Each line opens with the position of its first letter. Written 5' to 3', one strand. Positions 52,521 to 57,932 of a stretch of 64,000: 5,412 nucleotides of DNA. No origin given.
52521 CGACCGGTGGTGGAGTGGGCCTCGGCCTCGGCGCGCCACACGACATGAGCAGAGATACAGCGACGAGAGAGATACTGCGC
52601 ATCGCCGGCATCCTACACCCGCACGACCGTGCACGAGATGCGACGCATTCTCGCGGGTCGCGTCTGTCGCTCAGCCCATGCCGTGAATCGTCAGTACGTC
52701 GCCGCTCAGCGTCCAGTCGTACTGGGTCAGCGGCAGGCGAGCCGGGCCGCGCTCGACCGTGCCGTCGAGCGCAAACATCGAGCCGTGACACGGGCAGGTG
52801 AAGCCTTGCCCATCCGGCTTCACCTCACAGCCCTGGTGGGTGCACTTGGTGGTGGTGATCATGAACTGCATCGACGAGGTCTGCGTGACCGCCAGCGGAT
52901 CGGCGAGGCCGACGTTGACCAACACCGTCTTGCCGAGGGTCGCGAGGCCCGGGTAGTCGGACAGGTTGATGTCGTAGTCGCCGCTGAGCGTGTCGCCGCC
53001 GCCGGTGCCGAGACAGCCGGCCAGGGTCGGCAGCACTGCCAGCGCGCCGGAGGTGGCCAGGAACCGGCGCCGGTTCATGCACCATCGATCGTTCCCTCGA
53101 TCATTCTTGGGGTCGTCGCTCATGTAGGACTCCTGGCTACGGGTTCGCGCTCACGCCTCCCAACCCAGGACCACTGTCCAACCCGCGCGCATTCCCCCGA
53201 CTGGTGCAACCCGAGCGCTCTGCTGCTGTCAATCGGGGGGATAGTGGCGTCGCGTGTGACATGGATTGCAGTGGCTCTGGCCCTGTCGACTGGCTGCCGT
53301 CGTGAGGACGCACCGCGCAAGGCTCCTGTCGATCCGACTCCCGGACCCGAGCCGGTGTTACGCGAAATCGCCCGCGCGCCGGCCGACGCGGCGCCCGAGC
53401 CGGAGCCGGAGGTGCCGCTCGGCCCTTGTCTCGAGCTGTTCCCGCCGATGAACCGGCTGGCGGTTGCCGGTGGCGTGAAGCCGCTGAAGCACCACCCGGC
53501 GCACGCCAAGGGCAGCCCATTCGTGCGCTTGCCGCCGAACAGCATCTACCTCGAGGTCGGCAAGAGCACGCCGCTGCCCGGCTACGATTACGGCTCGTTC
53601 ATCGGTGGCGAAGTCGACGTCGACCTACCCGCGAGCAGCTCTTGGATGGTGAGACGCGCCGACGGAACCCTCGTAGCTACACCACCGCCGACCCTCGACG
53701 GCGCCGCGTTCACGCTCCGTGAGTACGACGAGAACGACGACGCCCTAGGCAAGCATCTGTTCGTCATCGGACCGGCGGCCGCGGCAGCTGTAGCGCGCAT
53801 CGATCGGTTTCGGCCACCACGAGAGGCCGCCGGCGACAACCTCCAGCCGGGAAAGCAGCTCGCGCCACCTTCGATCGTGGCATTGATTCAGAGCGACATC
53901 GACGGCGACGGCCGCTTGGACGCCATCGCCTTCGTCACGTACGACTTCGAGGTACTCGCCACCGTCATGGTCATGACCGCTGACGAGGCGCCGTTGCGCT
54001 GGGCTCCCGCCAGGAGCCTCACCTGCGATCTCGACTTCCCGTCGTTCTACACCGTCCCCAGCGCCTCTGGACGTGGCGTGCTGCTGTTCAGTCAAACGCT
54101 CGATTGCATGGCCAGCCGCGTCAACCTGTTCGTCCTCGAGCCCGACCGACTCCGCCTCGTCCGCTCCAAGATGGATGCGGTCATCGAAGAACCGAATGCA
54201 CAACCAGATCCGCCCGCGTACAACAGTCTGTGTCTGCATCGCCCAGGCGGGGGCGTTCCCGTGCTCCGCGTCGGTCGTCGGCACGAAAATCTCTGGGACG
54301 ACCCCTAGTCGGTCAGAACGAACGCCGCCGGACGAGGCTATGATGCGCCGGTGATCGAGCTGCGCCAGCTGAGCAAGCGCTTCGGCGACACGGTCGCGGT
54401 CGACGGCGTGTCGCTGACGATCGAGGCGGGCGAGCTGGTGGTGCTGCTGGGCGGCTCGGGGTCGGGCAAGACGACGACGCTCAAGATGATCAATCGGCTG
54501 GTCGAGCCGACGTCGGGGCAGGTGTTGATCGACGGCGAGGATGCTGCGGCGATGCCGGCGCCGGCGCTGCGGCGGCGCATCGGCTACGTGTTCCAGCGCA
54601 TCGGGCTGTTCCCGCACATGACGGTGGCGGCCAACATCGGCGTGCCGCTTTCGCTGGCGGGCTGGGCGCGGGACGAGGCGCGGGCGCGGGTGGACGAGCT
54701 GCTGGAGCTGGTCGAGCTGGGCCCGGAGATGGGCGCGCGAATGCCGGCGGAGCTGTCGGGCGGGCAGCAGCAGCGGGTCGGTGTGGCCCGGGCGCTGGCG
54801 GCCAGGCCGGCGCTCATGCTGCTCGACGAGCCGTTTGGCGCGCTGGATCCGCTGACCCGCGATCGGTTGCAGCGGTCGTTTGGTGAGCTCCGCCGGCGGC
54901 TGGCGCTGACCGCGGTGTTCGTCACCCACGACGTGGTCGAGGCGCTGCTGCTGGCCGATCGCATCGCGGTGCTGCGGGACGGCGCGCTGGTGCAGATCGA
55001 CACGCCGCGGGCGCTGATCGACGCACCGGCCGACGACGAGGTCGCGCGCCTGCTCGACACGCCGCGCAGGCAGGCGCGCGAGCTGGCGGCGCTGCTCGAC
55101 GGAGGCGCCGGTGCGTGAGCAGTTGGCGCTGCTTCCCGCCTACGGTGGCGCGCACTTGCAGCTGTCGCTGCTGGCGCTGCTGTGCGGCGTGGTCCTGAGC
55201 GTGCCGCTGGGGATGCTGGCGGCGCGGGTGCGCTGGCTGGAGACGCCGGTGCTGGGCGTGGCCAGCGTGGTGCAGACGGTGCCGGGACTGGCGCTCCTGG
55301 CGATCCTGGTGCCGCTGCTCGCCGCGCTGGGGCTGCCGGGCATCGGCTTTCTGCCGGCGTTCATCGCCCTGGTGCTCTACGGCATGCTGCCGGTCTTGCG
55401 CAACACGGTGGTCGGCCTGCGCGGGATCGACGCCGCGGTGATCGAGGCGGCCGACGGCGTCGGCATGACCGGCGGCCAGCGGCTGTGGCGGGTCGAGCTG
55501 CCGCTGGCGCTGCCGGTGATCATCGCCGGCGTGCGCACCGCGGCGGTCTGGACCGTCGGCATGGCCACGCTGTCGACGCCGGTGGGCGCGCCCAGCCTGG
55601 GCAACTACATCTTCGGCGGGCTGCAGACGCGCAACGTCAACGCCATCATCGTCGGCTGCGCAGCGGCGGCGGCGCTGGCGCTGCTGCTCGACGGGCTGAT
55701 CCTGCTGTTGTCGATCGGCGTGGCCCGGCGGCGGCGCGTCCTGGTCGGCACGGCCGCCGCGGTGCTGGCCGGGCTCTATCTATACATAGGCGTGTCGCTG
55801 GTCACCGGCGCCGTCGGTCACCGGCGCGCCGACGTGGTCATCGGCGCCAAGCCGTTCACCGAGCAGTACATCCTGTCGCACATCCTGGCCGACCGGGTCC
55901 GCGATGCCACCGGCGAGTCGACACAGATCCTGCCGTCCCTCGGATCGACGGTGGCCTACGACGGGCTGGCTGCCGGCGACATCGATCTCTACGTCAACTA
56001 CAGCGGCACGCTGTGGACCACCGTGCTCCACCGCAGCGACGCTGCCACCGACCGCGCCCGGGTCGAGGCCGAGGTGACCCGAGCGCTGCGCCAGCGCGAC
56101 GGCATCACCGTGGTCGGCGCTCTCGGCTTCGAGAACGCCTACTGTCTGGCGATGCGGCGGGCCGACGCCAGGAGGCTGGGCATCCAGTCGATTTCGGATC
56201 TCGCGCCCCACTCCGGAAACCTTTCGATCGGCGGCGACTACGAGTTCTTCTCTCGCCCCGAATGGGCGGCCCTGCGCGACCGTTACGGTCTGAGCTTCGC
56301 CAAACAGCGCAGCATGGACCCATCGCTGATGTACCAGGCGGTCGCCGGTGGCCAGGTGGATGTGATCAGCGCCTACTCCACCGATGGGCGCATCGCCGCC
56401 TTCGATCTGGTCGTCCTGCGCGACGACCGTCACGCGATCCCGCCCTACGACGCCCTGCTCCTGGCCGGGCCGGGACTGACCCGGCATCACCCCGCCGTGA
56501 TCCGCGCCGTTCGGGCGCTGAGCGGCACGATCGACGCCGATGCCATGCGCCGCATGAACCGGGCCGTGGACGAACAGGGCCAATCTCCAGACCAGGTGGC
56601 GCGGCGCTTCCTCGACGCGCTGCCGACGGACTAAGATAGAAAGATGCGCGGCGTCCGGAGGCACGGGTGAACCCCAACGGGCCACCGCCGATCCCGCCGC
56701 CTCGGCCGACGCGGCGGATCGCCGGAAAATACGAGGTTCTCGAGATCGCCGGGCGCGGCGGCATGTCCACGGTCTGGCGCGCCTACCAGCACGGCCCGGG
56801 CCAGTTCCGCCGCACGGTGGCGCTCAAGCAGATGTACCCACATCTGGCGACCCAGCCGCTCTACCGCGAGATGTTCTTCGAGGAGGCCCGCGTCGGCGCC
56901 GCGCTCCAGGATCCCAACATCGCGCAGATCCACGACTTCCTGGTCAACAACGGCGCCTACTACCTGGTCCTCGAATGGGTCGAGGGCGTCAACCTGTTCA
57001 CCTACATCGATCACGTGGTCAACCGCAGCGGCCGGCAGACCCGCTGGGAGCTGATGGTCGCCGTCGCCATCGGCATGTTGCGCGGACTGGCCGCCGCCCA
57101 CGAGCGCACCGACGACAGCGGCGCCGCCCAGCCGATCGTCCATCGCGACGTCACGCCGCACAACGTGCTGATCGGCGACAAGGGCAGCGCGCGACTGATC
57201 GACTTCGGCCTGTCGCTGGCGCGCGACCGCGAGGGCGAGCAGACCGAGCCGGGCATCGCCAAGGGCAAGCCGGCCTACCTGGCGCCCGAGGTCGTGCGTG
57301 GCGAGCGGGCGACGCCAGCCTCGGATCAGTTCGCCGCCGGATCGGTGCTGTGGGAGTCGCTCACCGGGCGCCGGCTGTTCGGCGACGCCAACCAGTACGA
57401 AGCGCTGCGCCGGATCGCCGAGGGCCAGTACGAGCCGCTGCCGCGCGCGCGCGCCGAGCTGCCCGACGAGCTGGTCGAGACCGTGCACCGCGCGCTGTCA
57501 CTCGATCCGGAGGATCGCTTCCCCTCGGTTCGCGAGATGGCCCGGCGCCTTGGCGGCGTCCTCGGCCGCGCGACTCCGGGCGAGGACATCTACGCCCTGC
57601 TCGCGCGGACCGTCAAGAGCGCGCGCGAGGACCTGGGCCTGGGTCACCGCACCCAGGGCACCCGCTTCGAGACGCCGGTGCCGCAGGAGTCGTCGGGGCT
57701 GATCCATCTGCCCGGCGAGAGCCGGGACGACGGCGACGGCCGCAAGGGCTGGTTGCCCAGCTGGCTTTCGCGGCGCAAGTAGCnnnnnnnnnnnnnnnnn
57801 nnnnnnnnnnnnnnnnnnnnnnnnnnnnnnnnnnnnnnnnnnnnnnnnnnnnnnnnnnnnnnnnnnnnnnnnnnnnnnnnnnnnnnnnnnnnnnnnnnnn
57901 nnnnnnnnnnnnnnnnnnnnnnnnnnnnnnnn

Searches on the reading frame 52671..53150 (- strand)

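Call 59: search_protein_families(library=pfam, proteins=[window:52671-53150:-], max_evalue=0.00001)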
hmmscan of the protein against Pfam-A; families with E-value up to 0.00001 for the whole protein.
window:52671-53150:- (159 aa): 1 family
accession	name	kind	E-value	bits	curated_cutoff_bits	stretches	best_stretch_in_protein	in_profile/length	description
PF00355.32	Rieske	-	1.7e-09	37.9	20.3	1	83-144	23-87/88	Rieske [2Fe-2S] domain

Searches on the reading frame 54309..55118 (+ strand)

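Call 59: search_protein_families(library=pfam, proteins=[window:54309-55118:+], max_evalue=0.00001)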
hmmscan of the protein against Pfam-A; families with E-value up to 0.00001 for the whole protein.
window:54309-55118:+ (269 aa): 2 families
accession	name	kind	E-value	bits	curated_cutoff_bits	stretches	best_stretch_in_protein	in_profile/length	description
PF00005.33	ABC_tran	-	8.8e-38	130.4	25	1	32-176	2-136/137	ABC transporter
PF13304.12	AAA_21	-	2.7e-06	28.1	27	0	147-210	236-301/304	AAA domain, putative AbiEii toxin, Type IV TA system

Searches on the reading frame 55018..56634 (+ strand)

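Call 59: search_protein_families(library=pfam, proteins=[window:55018-56634:+], max_evalue=0.00001)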
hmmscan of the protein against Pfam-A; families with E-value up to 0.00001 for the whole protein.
window:55018-56634:+ (538 aa): 2 families
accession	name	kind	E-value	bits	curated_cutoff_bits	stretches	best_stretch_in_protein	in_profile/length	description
PF04069.17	OpuAC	-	5e-57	193.9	21.2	1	272-533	2-256/257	Substrate binding domain of ABC-type glycine betaine transport system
PF00528.27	BPD_transp_1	-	1.4e-23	84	26.4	1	62-235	2-177/184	Binding-protein-dependent transport system inner membrane component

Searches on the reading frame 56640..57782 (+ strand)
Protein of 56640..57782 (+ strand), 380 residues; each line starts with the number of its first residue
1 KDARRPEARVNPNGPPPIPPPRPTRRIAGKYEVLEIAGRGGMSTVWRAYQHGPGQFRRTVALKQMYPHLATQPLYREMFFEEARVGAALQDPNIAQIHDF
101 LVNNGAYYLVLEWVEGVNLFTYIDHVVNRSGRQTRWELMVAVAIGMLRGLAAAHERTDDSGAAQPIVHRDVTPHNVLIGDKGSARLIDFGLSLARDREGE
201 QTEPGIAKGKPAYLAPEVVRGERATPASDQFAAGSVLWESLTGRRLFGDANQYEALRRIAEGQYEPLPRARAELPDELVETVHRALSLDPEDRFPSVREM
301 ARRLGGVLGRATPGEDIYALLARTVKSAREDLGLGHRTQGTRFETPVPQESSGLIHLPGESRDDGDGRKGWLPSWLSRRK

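Call 59: search_protein_families(library=pfam, proteins=[window:56640-57782:+], max_evalue=0.00001)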
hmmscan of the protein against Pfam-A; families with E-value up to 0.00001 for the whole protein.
window:56640-57782:+ (380 aa): 2 families
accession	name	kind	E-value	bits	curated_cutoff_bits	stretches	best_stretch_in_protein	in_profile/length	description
PF00069.31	Pkinase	-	6.1e-34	118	31.7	1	31-294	1-252/263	Protein kinase domain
PF07714.23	PK_Tyr_Ser-Thr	-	2.9e-28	99.3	23.1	1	35-303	5-257/258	Protein tyrosine and serine/threonine kinase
